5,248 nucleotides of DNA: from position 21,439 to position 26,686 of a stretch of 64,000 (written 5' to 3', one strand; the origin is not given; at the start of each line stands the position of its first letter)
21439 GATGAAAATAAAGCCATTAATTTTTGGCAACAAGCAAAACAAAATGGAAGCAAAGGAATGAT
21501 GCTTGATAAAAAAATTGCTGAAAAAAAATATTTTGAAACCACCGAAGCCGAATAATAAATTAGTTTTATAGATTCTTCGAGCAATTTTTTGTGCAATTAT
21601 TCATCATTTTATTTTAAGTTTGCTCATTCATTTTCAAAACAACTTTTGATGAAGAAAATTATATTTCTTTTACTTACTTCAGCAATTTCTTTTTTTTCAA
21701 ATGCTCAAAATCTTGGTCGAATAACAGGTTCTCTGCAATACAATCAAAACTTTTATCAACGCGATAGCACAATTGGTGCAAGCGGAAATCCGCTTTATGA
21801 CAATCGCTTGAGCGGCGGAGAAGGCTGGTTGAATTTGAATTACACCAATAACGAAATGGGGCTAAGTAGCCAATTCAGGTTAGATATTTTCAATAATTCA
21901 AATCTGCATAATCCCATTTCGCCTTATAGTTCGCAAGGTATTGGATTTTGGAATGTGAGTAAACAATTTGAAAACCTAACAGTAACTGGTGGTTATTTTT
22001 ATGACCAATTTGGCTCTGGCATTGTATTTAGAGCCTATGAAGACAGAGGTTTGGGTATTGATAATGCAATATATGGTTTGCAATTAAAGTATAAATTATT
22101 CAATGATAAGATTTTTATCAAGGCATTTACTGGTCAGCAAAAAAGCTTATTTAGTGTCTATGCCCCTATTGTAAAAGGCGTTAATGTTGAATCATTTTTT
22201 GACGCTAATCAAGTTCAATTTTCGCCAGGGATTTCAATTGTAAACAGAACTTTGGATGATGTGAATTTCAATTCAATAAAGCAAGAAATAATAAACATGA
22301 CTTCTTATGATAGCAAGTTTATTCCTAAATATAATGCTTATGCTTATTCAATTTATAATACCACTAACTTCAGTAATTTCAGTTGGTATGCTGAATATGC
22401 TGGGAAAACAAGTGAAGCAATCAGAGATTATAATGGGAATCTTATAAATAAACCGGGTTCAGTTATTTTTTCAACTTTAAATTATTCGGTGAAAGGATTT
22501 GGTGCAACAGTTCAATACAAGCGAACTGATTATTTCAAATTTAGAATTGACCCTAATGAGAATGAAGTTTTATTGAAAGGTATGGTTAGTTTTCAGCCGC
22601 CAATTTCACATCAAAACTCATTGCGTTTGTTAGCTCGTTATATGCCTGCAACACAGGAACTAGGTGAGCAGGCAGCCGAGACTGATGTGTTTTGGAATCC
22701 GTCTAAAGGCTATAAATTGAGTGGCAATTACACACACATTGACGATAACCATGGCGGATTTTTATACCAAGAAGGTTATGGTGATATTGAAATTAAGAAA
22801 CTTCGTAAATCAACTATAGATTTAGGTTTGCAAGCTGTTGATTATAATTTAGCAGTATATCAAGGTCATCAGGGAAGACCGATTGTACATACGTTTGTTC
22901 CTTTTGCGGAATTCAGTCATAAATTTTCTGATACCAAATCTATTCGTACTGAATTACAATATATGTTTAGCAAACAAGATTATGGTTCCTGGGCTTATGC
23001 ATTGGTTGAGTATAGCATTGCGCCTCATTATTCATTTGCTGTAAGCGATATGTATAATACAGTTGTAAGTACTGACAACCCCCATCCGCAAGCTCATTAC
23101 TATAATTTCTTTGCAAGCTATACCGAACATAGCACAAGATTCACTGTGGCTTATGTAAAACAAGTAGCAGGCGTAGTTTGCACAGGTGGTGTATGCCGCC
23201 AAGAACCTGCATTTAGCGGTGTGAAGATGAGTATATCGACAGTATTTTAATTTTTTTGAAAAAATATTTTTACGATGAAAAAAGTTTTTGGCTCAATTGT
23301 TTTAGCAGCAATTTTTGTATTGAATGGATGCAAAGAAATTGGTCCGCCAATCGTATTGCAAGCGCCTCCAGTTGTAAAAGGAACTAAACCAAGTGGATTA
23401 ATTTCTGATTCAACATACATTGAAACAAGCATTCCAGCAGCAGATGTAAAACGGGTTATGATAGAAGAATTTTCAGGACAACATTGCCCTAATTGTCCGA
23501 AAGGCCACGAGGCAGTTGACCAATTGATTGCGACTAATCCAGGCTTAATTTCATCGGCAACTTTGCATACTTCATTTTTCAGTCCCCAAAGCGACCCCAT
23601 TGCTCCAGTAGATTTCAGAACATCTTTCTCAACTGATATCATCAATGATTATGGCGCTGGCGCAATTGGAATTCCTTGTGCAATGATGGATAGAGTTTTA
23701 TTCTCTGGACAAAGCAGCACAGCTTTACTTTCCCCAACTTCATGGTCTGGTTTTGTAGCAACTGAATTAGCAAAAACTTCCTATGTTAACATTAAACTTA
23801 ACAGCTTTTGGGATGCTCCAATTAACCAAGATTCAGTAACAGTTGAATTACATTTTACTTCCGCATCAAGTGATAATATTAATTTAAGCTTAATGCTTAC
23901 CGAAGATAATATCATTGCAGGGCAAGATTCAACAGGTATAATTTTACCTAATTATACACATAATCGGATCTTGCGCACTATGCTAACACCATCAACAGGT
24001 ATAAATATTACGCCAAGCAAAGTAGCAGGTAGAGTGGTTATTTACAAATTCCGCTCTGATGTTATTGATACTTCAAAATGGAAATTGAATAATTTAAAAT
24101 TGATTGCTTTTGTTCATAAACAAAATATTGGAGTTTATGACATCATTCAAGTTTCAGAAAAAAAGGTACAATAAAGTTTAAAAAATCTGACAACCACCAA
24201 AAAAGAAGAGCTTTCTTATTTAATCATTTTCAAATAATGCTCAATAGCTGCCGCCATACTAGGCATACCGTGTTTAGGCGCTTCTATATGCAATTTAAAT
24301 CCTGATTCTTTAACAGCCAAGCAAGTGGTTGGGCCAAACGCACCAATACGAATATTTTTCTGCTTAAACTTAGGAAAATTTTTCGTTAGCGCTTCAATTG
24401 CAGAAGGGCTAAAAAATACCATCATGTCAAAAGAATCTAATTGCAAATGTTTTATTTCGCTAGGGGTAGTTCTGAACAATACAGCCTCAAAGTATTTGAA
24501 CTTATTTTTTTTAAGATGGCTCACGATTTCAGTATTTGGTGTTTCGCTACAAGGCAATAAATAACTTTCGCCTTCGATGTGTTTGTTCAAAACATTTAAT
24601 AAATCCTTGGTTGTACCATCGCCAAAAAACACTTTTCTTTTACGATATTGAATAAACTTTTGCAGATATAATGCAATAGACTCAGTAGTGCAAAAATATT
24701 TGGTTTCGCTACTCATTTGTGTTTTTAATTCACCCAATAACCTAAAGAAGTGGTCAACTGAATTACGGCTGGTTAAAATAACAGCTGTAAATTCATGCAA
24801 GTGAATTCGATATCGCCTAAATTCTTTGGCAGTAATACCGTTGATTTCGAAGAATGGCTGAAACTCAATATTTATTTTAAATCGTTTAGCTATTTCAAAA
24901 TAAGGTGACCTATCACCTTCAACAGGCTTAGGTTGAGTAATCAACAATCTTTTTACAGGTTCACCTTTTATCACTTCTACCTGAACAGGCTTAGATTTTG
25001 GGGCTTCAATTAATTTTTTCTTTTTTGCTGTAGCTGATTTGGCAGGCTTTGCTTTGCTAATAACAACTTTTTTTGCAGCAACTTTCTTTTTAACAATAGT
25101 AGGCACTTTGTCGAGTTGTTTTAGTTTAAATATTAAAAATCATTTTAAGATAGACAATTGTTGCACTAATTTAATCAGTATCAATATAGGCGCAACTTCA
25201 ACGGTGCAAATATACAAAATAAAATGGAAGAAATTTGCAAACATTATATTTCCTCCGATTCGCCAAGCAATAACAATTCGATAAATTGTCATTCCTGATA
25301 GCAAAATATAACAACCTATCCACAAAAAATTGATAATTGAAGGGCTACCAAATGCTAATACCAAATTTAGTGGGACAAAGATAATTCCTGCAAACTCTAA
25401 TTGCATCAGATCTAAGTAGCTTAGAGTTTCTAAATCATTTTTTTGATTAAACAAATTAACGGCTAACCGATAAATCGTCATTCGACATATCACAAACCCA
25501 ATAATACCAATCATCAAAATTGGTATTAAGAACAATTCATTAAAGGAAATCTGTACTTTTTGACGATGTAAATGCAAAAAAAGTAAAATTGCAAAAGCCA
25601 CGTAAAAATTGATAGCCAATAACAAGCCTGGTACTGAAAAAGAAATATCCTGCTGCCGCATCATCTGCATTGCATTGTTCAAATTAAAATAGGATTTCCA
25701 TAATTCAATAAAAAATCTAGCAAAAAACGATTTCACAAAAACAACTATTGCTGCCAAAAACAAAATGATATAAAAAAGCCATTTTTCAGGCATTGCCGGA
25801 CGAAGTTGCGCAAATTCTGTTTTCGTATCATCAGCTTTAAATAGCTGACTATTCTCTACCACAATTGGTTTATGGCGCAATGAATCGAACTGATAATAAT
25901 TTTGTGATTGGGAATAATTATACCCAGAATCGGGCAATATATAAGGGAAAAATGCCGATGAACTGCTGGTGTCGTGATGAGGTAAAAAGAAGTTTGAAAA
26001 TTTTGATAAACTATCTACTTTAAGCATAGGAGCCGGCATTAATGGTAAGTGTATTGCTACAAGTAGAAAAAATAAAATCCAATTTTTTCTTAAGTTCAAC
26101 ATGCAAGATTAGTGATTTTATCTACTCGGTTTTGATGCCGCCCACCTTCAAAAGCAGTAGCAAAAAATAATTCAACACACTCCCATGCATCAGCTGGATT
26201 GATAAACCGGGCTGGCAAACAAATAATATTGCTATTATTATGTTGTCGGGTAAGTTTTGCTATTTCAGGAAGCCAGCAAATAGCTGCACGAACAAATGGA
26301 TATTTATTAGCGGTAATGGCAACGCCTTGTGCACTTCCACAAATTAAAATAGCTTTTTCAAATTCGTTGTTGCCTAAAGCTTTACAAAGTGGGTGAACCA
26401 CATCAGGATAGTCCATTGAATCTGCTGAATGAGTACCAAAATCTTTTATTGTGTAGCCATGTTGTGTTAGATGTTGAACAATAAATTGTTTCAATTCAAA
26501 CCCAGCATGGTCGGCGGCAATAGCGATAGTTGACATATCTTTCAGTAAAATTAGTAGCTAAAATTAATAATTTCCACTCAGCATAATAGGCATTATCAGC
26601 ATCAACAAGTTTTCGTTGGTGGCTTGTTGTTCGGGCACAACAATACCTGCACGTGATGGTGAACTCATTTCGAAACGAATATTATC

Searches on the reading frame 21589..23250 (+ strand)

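Call 58: search_protein_families(library=pfam, proteins=[window:21589-23250:+], max_evalue=0.00001)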
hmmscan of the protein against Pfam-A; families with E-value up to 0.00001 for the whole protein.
window:21589-23250:+ (553 aa): 1 family
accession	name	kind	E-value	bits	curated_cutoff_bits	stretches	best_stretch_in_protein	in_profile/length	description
PF19494.5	DUF6029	-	1.6e-111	374.1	27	1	21-553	1-538/538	Family of unknown function (DUF6029)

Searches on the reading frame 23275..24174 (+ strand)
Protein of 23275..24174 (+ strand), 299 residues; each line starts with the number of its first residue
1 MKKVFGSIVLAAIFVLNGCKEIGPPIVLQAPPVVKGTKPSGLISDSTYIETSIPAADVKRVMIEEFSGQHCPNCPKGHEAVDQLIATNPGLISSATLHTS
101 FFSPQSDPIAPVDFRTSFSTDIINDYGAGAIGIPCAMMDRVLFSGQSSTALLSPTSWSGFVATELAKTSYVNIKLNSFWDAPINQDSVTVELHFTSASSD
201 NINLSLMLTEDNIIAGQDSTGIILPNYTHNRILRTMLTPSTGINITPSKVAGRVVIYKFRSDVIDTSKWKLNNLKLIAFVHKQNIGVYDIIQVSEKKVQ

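Call 58: search_protein_families(library=pfam, proteins=[window:23275-24174:+], max_evalue=0.00001)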
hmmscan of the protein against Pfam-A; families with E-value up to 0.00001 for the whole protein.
window:23275-24174:+ (299 aa): 1 family
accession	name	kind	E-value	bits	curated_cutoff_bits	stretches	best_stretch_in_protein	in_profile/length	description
PF11551.14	Omp28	-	2e-18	67.2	34.9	1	130-298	10-167/171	Outer membrane protein Omp28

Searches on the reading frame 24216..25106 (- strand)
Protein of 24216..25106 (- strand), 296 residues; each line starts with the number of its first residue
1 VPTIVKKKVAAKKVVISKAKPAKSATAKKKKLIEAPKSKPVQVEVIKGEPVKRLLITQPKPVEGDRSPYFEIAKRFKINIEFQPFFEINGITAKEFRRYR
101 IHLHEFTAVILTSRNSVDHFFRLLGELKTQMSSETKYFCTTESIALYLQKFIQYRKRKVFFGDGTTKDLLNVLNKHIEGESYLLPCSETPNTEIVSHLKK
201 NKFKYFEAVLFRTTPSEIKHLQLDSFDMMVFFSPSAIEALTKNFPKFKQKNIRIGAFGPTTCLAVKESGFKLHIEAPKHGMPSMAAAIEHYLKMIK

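Call 58: search_protein_families(library=pfam, proteins=[window:24216-25106:-], max_evalue=0.00001)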
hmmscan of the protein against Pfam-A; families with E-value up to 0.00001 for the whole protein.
window:24216-25106:- (296 aa): 1 family
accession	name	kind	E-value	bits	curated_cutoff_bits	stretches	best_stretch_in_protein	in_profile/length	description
PF02602.20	HEM4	-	1.5e-33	116.3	27.5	1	81-285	15-230/231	Uroporphyrinogen-III synthase HemD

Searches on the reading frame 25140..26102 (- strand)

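Call 58: search_protein_families(library=pfam, proteins=[window:25140-26102:-], max_evalue=0.00001)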
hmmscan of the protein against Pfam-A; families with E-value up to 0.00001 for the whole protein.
window:25140-26102:- (320 aa): 1 family
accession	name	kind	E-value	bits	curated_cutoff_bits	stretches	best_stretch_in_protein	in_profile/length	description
PF14093.11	DUF4271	-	6.5e-24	85.4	29.7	1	110-312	2-205/206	Domain of unknown function (DUF4271)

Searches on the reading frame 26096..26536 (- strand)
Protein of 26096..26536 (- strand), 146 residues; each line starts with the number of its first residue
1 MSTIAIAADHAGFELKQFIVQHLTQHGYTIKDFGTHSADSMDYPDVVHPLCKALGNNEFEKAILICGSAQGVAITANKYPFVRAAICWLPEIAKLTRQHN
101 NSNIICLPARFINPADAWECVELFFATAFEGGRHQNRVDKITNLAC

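Call 58: search_protein_families(library=pfam, proteins=[window:26096-26536:-], max_evalue=0.00001)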
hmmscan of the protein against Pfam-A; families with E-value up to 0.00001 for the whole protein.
window:26096-26536:- (146 aa): 1 family
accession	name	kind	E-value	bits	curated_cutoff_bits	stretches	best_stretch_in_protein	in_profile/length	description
PF02502.23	LacAB_rpiB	-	2.1e-54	183.7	24.7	1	4-141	1-138/138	Ribose/Galactose Isomerase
